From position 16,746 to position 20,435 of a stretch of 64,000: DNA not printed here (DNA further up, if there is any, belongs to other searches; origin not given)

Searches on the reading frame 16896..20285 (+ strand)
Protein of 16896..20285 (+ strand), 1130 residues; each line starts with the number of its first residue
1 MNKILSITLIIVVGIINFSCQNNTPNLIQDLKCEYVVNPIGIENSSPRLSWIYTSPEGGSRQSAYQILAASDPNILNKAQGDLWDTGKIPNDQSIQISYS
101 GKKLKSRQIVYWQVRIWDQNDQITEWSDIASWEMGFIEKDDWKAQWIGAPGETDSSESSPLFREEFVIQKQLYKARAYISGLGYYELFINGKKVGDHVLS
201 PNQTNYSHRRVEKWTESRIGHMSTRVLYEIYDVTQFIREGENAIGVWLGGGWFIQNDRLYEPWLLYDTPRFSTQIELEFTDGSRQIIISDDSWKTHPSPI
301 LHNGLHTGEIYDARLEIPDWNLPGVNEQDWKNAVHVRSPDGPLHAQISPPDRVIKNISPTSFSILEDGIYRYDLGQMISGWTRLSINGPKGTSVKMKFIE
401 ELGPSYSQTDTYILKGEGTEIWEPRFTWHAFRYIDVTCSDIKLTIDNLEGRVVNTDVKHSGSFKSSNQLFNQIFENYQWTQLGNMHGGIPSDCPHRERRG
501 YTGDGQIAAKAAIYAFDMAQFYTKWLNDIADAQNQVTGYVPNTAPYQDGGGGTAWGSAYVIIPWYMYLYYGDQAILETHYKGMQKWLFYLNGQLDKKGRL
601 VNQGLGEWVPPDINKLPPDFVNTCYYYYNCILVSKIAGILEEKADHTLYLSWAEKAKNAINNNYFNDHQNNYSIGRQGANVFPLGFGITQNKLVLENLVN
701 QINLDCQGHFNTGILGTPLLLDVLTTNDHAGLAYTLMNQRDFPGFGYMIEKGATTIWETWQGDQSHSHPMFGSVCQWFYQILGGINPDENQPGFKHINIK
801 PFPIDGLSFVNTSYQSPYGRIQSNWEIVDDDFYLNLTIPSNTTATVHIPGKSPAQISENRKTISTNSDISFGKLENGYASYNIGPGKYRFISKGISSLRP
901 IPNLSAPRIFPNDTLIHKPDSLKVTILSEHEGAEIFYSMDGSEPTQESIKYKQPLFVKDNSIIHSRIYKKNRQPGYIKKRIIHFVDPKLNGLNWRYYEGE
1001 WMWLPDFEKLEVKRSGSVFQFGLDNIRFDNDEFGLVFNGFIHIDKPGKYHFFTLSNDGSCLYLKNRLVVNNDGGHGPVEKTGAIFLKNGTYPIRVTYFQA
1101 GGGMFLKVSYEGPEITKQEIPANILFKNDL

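Call 32: search_protein_families(library=pfam, proteins=[window:16896-20285:+], max_evalue=0.00001)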
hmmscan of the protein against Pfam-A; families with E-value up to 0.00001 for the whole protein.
window:16896-20285:+ (1130 aa): 8 families
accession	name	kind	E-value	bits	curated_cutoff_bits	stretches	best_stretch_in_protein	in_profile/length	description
PF17389.8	Bac_rhamnosid6H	-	3.5e-92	309.7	24.5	1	459-781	2-338/339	Bacterial alpha-L-rhamnosidase 6 hairpin glycosidase domain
PF08531.16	Bac_rhamnosid_N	-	1.2e-47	162.3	25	1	170-353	1-170/172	Alpha-L-rhamnosidase N-terminal domain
PF25788.1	Ig_Rha78A_N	-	2.6e-36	124.5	27.4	1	28-137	1-104/105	Rha78A-like, N-terminal immunoglobulin domain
PF17390.7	Bac_rhamnosid_C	-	1.8e-21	76.1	22.1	1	784-861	1-76/78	Bacterial alpha-L-rhamnosidase C-terminal domain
PF05592.18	Bac_rhamnosid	-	1.2e-18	67.4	22.2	1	367-453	5-101/102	Bacterial alpha-L-rhamnosidase concanavalin-like domain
PF07691.17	PA14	-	8.9e-14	52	24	1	1029-1122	42-145/147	PA14 domain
PF13287.12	Fn3_assoc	-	1.6e-11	44.6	23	1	924-978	1-55/59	Fn3 associated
PF13290.12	CHB_HEX_C_1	-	8.6e-10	38.9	22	1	921-976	9-64/67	Chitobiase/beta-hexosaminidase C-terminal domain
